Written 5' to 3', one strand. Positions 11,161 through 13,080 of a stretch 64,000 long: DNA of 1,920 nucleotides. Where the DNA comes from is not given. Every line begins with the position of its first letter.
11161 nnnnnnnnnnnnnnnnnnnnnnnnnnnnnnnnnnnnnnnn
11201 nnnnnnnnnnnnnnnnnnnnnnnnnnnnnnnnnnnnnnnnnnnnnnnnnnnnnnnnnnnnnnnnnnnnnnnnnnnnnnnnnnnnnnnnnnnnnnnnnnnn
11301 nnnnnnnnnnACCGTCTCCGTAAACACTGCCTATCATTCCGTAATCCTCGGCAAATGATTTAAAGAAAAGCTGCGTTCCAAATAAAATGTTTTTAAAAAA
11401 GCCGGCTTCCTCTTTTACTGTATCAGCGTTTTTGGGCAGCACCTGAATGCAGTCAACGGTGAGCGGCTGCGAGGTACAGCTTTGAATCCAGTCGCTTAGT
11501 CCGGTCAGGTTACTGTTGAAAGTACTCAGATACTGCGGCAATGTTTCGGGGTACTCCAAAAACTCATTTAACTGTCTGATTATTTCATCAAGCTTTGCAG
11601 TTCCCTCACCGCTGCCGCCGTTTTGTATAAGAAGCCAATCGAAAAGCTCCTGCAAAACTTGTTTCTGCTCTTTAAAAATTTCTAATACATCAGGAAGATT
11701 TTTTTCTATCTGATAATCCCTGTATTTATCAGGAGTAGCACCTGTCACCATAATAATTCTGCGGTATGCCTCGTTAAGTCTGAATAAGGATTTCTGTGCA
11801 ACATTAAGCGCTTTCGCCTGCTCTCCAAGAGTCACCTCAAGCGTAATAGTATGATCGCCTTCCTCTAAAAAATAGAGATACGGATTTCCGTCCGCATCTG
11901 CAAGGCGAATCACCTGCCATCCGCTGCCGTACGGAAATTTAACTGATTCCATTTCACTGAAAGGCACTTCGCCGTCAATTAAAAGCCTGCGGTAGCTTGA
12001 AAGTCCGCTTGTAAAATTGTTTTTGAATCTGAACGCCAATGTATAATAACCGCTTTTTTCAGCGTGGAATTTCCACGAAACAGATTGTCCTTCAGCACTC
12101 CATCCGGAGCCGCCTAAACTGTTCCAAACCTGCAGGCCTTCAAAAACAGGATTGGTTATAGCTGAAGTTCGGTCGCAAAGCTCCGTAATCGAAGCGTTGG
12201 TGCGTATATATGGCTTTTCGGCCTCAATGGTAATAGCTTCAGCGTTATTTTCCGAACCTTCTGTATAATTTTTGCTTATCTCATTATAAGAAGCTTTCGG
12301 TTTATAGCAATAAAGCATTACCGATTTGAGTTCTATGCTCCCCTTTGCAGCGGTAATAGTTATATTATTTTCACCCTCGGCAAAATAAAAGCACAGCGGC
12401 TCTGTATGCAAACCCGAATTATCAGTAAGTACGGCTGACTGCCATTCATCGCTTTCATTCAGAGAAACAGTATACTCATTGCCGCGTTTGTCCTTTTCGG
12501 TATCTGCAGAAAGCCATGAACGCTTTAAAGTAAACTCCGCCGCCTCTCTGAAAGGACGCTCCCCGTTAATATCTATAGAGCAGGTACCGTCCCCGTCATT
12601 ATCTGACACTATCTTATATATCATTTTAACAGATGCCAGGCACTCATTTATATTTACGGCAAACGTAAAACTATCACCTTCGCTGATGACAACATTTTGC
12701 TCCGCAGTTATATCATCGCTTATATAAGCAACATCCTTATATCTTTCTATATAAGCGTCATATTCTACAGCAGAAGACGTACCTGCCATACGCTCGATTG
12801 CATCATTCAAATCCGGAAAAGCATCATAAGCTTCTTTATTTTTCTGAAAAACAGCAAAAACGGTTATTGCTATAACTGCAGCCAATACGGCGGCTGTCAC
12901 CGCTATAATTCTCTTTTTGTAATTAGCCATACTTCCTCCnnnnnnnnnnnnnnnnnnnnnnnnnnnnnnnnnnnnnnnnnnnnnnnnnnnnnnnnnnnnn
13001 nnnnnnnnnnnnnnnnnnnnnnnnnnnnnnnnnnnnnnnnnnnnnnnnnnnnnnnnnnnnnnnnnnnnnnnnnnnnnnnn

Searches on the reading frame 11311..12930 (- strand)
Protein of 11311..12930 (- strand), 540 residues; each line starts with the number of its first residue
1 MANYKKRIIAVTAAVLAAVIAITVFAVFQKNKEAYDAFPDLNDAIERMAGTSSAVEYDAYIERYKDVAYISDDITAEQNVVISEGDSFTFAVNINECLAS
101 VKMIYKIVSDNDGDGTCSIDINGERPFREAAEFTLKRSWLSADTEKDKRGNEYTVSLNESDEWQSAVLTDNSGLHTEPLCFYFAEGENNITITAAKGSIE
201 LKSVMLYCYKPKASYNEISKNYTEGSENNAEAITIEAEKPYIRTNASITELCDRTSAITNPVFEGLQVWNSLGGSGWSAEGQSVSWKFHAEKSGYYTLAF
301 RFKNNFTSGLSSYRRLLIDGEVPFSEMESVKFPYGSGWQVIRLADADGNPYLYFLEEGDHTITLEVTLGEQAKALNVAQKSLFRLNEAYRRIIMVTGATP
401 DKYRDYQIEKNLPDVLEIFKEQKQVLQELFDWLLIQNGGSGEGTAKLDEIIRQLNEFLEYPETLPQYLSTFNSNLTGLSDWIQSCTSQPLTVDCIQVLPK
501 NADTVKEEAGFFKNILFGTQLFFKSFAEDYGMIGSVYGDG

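Call 58: search_protein_families(library=pfam, proteins=[window:11311-12930:-], max_evalue=1)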
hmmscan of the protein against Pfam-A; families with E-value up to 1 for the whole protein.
seq(540 aa): 2 families
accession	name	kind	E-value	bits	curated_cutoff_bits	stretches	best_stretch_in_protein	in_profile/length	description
PF06590.16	PerB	-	0.37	11.8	25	0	68-106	65-101/129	PerB protein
PF13786.12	DUF4179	-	1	10.3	30.1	1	5-86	2-84/94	Domain of unknown function (DUF4179)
